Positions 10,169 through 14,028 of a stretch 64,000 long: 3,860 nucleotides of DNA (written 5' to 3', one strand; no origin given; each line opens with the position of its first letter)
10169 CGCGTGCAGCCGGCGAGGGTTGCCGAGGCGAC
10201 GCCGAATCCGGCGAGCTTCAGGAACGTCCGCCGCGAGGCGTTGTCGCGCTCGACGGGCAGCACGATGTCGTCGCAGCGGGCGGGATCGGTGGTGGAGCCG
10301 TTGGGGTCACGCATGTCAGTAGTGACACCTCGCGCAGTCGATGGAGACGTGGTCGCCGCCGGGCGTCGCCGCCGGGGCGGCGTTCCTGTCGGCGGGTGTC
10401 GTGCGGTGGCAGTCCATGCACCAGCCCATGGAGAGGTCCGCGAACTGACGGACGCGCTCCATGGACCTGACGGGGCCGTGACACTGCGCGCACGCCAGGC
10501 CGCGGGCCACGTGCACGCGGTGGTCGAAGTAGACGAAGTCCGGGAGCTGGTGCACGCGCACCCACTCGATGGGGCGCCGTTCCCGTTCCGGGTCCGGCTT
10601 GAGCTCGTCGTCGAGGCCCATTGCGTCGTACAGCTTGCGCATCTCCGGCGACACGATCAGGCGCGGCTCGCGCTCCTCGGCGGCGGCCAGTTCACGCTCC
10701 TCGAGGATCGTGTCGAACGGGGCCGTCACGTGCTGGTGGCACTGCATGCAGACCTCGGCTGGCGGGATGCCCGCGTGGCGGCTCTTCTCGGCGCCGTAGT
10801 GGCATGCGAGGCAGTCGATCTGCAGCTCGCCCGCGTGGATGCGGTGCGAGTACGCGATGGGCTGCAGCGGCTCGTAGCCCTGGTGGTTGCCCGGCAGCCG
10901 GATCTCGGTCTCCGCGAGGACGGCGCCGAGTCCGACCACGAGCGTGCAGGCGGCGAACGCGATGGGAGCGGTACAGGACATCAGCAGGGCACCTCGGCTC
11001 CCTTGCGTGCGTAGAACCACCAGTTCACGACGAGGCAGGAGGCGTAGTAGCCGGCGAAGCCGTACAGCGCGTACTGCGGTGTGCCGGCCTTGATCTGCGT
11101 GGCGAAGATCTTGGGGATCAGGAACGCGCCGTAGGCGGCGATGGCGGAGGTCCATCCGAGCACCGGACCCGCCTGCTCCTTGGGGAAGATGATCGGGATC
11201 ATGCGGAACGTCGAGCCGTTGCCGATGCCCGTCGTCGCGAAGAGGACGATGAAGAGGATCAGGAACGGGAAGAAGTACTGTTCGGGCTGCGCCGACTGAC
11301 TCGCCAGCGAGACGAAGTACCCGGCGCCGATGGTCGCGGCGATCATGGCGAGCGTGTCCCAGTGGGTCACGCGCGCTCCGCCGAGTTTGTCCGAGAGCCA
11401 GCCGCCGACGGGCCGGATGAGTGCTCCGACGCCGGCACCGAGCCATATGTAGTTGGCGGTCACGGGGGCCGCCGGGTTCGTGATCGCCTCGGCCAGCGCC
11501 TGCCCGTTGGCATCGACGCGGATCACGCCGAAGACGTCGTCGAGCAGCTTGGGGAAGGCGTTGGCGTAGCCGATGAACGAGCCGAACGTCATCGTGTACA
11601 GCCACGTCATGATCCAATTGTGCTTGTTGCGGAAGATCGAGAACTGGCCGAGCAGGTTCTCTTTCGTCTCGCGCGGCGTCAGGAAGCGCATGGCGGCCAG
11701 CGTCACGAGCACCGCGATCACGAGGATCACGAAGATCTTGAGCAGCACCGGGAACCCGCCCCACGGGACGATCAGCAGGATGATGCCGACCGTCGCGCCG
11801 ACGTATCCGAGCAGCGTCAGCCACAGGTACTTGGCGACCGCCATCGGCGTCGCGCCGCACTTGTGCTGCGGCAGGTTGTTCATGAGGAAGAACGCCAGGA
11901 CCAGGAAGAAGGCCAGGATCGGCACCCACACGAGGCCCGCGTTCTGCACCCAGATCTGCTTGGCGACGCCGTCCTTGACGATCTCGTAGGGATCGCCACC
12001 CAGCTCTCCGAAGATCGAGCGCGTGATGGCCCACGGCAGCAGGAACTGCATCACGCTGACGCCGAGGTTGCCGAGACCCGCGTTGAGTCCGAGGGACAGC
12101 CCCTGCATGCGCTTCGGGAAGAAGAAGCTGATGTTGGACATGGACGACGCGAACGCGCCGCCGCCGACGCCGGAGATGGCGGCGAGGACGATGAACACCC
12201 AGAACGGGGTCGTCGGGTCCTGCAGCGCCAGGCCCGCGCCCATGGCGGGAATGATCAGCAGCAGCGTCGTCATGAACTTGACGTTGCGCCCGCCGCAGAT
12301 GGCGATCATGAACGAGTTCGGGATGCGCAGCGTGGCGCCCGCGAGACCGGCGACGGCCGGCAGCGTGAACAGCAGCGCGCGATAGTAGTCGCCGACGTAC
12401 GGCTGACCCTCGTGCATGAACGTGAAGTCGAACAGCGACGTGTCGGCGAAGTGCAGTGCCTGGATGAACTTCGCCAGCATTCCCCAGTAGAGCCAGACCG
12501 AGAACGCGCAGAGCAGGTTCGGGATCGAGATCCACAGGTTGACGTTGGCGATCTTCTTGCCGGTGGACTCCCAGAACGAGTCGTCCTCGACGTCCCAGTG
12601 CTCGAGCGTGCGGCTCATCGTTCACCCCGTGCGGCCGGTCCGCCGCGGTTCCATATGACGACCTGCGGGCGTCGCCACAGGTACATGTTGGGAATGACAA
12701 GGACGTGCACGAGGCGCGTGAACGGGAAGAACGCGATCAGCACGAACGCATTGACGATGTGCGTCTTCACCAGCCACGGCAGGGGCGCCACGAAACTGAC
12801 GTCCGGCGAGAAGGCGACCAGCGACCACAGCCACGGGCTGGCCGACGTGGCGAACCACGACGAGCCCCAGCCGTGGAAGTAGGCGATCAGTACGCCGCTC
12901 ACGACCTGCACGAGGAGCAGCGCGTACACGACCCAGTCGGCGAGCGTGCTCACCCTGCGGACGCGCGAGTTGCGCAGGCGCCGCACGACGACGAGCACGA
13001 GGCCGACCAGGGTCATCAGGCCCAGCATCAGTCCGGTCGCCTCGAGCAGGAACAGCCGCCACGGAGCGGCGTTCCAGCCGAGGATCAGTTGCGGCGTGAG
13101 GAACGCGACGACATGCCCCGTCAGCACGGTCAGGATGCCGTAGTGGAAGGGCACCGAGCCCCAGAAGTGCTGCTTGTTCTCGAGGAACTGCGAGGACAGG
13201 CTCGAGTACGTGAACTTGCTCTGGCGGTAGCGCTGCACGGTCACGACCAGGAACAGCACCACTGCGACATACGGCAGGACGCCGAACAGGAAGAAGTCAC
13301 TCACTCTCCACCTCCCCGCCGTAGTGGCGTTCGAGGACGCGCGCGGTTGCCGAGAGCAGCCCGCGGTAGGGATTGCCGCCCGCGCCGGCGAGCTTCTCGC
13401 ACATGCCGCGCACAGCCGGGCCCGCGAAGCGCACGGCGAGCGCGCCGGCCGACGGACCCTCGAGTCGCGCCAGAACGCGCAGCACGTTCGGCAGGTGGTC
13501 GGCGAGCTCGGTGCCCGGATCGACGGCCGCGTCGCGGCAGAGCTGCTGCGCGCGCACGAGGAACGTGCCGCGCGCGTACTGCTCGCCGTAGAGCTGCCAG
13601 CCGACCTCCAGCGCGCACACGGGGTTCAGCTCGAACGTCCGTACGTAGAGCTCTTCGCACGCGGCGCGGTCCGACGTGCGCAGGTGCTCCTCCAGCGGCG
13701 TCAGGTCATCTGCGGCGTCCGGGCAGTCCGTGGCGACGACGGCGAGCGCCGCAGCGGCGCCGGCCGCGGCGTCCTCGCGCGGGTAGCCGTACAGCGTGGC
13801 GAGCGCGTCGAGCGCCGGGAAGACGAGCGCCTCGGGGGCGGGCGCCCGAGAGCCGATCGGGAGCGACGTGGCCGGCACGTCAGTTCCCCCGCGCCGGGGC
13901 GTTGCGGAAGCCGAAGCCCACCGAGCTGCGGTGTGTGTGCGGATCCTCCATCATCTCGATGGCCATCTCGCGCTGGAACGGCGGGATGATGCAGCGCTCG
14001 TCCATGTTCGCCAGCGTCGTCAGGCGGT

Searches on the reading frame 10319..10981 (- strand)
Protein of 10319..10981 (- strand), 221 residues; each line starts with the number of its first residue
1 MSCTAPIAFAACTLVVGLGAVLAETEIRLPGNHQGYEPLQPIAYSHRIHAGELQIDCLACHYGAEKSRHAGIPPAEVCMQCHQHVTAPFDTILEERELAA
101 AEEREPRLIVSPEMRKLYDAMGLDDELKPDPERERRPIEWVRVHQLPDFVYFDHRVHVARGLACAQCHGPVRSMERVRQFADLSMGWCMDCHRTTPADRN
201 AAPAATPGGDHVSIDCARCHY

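Call 10: search_protein_families(library=pfam, proteins=[window:10319-10981:-])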
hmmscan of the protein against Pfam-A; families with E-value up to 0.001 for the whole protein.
window:10319-10981:- (221 aa): 3 families
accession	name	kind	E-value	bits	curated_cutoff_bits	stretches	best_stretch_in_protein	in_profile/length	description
PF14522.11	Cytochrome_C7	-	1.8e-14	53.7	24.8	2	150-220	1-66/67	Cytochrome c7 and related cytochrome c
PF14537.11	Cytochrom_c3_2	-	1.6e-09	38.6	25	1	156-220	1-64/79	Cytochrome c3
PF02085.21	Cytochrom_CIII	-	3.2e-07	31.1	22.9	0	149-220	20-82/101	Class III cytochrome C family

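Call 14: search_protein_families(library=ncbifam, proteins=[window:10319-10981:-])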
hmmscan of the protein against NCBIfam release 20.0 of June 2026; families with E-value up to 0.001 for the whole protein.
window:10319-10981:- (221 aa): 4 families
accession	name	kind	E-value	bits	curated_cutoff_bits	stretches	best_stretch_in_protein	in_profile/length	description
NF041781.1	mnquin_red_QrcA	equivalog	8.8e-18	64.5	180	2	39-85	28-74/174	menaquinone reductase multiheme cytochrome c subunit QrcA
TIGR03508.1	decahem_SO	subfamily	1.1e-07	31.6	192.2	1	144-220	77-150/258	DmsE family decaheme c-type cytochrome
NF041028.1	decahem_GSU2203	exception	2.2e-07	30.4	325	1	142-220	106-181/317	GSU2203 family decaheme c-type cytochrome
TIGR04257.1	nanowire_3heme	domain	2.2e-05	24.5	40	0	150-197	13-63/75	c(7)-type cytochrome triheme domain-containing protein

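Call 32: search_solved_structures(query=window:10319-10981:-, max_evalue=0.01)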
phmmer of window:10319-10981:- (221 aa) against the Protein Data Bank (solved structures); distinct sequences matched with E-value up to 0.01: 4.
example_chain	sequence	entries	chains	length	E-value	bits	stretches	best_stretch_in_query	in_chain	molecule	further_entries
6btm_A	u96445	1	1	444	3.3e-47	164.4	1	31-197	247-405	Alternative Complex III subunit A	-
8k9e_A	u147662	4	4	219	8e-32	114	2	135-194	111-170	Cytochrome c7-like domain-containing protein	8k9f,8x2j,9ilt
6f0k_A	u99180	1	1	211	8.5e-30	107.4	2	135-195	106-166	Cytochrome c family protein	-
6lod_A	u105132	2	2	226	3.7e-27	98.8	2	137-194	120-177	MULTIHEME_CYTC domain-containing protein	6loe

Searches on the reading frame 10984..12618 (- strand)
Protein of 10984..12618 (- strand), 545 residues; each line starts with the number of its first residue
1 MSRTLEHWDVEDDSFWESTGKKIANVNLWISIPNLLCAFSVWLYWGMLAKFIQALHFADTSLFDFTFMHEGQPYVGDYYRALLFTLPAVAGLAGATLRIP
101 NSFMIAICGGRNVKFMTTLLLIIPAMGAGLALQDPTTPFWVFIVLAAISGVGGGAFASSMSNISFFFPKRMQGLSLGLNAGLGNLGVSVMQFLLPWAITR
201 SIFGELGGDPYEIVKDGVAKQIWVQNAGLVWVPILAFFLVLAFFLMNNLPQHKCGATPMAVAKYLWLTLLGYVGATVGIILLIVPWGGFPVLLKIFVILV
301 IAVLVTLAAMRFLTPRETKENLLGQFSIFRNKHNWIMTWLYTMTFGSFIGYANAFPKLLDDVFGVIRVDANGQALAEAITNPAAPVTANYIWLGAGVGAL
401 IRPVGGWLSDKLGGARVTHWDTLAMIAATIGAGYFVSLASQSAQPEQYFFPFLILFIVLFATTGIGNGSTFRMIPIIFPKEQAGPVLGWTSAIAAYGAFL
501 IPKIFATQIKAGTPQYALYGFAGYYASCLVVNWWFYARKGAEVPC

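Call 10: search_protein_families(library=pfam, proteins=[window:10984-12618:-])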
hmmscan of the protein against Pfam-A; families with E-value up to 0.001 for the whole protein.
window:10984-12618:- (545 aa): 1 family
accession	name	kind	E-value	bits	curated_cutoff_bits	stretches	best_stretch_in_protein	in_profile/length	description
PF07690.21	MFS_1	-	1.3e-10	41.2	33.4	1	269-502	128-347/347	Major Facilitator Superfamily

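Call 14: search_protein_families(library=ncbifam, proteins=[window:10984-12618:-])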
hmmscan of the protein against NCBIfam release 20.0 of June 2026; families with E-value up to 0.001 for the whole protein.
window:10984-12618:- (545 aa): 2 families
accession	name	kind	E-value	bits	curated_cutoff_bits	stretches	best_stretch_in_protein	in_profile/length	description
TIGR00886.1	2A0108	subfamily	1.7e-80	270.9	311.7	1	27-498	2-368/368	NarK family nitrate/nitrite MFS transporter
NF011608.0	PRK15034.1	subfamily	1e-77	262.2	836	2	5-279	13-267/462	nitrate/nitrite transporter NarU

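Call 39: find_related_loci(query=A1, collection=metagenome_contigs, flank=10000)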
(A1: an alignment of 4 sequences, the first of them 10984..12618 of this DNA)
Query A1 (545 aa) in metagenome_contigs; peptide patterns used: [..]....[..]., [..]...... (x = any residue, [..] = any of these).
600 stretches matched a pattern (row limit reached: there are more); 451 encode a relative of the query (tblastn E <= 1e-3); the best 80 are kept; 80 distinct loci.
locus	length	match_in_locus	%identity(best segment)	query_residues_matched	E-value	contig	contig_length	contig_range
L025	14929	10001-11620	79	2-545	0e+0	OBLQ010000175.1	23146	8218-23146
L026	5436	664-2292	79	3-545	0e+0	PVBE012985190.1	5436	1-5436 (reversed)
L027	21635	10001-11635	81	1-545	0e+0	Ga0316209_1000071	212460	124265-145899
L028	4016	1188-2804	78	3-545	0e+0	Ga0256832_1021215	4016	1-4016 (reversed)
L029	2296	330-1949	80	3-545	0e+0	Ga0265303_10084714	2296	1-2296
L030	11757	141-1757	80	3-545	0e+0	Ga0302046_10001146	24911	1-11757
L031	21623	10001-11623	77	5-545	0e+0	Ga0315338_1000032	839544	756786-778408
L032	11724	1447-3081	78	2-545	0e+0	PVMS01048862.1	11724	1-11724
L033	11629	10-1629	80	1-545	0e+0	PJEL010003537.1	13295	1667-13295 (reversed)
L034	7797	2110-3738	76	2-545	0e+0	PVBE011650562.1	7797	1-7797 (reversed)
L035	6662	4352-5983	78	3-545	0e+0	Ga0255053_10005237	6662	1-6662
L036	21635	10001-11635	77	1-545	0e+0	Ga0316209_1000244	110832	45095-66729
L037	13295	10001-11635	75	1-545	0e+0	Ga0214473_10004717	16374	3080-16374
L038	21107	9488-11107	75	4-545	0e+0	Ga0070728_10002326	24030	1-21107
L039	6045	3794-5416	75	5-545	0e+0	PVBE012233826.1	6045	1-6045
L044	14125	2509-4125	76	2-545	0e+0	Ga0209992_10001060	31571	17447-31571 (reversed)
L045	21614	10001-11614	74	2-545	0e+0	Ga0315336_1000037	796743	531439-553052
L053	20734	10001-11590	72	1-545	0e+0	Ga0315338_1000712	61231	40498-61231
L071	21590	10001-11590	71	1-545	0e+0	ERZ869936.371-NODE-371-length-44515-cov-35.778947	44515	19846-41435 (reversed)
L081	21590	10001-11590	68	1-545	0e+0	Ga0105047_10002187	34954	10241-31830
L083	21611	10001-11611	70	3-545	0e+0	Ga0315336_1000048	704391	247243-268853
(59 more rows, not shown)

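Call 50: search_protein_families(library=pfam, proteins=[L053:203-793:-, L071:19159-19668:+, L083:548-982:+, L081:19689-20918:-, L045:654-2348:-, L036:19697-21400:+, L031:19691-21142:+, L038:18636-20408:-, L044:11780-13297:-], max_evalue=0.00001)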
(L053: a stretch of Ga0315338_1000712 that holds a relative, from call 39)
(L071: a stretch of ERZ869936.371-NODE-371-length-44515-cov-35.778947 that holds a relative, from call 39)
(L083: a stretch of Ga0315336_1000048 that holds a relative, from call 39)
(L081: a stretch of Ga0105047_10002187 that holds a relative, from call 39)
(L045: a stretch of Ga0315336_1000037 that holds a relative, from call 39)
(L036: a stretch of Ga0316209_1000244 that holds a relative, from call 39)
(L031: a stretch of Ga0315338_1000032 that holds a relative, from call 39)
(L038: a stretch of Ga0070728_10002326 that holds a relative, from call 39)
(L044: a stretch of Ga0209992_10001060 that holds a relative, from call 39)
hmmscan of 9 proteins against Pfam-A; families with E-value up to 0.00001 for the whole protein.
L053:203-793:- (197 aa): 1 family
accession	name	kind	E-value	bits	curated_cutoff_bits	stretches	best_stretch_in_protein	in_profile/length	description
PF02082.26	Rrf2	-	3.5e-29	102.1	30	1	31-158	1-131/132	Iron-dependent Transcriptional regulator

L071:19159-19668:+ (170 aa): 2 families
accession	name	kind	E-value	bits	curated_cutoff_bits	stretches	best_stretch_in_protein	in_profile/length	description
PF02082.26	Rrf2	-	1.2e-29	103.5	30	1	16-142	1-131/132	Iron-dependent Transcriptional regulator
PF12802.13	MarR_2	-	3.7e-06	27.4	27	1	27-75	11-58/61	MarR family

L083:548-982:+ (145 aa): 1 family
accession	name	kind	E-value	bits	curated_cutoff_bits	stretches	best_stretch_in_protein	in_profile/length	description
PF02082.26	Rrf2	-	7e-32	110.8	30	1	7-135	1-129/132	Iron-dependent Transcriptional regulator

L081:19689-20918:- (410 aa): 3 families
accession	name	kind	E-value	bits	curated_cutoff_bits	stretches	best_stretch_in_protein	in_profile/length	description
PF00175.26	NAD_binding_1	-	9e-15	55.7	22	1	273-379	1-106/109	Oxidoreductase NAD-binding domain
PF00042.28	Globin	-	9.7e-12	45.9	22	1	27-129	2-113/117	Globin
PF00970.30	FAD_binding_6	-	6.6e-06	26.8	21.1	0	166-261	11-98/99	Oxidoreductase FAD-binding domain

L045:654-2348:- (565 aa): 3 families
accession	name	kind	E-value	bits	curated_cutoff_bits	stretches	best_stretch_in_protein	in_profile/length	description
PF13442.11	Cytochrome_CBB3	-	3.7e-23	82.1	27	2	70-156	2-66/68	Cytochrome C oxidase, cbb3-type, subunit III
PF09459.16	EB_dh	-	1.2e-20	75.1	33.3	1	351-554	30-236/236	Ethylbenzene dehydrogenase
PF00034.26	Cytochrom_C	-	1.1e-18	68.7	21.3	2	210-295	2-88/90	Cytochrome c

L036:19697-21400:+ (568 aa): 0 families

L031:19691-21142:+ (484 aa): 1 family
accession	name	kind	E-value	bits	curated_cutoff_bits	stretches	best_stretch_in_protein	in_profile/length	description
PF01212.27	Beta_elim_lyase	-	6.9e-74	249.2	27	1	66-441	1-286/288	Beta-eliminating lyase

L038:18636-20408:- (591 aa): 1 family
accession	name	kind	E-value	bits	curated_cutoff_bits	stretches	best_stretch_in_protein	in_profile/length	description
PF07963.17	N_methyl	-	3.6e-07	29.9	21.2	1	401-426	1-26/27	Prokaryotic N-terminal methylation motif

L044:11780-13297:- (506 aa): 9 families
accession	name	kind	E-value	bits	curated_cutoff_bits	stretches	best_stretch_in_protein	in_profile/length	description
PF00515.34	TPR_1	-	9.6e-17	60.5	27.8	0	316-346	3-33/34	Tetratricopeptide repeat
PF07719.23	TPR_2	-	1.6e-16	59.4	27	0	316-346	3-33/34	Tetratricopeptide repeat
PF13424.12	TPR_12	-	3.7e-14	53.1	30.1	1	315-379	4-73/77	Tetratricopeptide repeat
PF13428.12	TPR_14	-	2.9e-12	46.4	23.5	0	316-347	3-34/44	Tetratricopeptide repeat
PF13181.12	TPR_8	-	1.6e-11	43.9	25.7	0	317-346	4-33/34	Tetratricopeptide repeat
PF13432.12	TPR_16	-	1.5e-08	35.4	32.7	0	356-423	2-63/65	Tetratricopeptide repeat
PF14559.12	TPR_19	-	3.9e-08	33.9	25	0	327-389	4-63/68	Tetratricopeptide repeat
PF13176.12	TPR_7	-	5.8e-08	32.7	27.9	0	317-347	2-32/36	Tetratricopeptide repeat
PF17874.7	TPR_MalT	-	1.4e-06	28.3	45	0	192-273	2-80/336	MalT-like TPR region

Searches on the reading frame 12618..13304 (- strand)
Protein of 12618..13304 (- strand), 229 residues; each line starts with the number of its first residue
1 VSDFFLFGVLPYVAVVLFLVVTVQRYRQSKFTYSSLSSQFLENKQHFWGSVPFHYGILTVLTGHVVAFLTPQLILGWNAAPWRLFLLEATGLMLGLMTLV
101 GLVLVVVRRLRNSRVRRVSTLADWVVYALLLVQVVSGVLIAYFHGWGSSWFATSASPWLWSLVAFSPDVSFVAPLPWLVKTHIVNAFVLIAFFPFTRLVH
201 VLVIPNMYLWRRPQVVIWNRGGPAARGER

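Call 10: search_protein_families(library=pfam, proteins=[window:12618-13304:-])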
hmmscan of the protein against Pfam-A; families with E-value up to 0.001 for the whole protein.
window:12618-13304:- (229 aa): 1 family
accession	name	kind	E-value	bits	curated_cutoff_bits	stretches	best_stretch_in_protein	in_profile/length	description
PF02665.19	Nitrate_red_gam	-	1.4e-63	214.9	22.9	1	4-218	2-216/217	Nitrate reductase gamma subunit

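Call 33: search_solved_structures(query=window:12618-13304:-, max_evalue=0.001, show_alignments=1)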
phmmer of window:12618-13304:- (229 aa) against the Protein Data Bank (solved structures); distinct sequences matched with E-value up to 0.001: 4.
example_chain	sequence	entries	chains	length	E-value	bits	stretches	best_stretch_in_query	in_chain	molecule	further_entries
3egw_C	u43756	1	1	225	1.1e-25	94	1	3-216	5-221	Respiratory nitrate reductase 1 gamma chain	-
1q16_C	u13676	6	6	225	2.5e-25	92.9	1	3-216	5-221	Respiratory nitrate reductase 1 gamma chain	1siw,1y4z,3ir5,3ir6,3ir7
1y5i_C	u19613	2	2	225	5.9e-25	91.6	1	3-216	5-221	Respiratory nitrate reductase 1 gamma chain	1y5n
1y5l_C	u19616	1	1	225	2.1e-24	89.9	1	3-216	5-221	Respiratory nitrate reductase 1 gamma chain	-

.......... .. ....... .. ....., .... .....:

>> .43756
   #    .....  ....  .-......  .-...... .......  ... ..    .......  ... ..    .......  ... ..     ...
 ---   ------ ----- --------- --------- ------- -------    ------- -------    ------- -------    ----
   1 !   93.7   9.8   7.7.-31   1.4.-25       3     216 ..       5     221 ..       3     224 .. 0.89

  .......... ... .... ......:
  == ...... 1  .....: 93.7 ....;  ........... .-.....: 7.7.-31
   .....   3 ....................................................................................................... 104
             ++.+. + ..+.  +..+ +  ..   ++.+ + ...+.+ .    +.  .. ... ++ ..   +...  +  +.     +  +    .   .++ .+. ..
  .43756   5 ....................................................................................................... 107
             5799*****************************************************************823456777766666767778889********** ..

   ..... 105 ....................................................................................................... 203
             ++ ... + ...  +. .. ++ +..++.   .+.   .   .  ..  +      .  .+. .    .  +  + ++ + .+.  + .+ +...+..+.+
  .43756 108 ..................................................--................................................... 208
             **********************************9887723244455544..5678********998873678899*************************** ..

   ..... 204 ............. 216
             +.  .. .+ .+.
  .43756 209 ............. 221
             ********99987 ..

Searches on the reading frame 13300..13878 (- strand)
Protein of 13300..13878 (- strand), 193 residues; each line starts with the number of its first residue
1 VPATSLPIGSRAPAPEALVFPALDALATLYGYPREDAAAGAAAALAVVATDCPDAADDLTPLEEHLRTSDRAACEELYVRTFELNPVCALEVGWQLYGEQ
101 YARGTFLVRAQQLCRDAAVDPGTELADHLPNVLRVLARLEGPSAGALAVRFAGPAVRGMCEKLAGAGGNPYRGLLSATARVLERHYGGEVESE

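Call 10: search_protein_families(library=pfam, proteins=[window:13300-13878:-])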
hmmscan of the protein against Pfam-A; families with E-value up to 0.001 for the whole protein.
window:13300-13878:- (193 aa): 0 families

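Call 14: search_protein_families(library=ncbifam, proteins=[window:13300-13878:-])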
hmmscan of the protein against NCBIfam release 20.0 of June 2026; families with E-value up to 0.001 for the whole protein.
window:13300-13878:- (193 aa): 1 family
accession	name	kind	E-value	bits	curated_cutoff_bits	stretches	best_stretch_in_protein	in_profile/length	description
TIGR00684.1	narJ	equivalog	1e-11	45.1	59.35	1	29-163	3-138/152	nitrate reductase molybdenum cofactor assembly chaperone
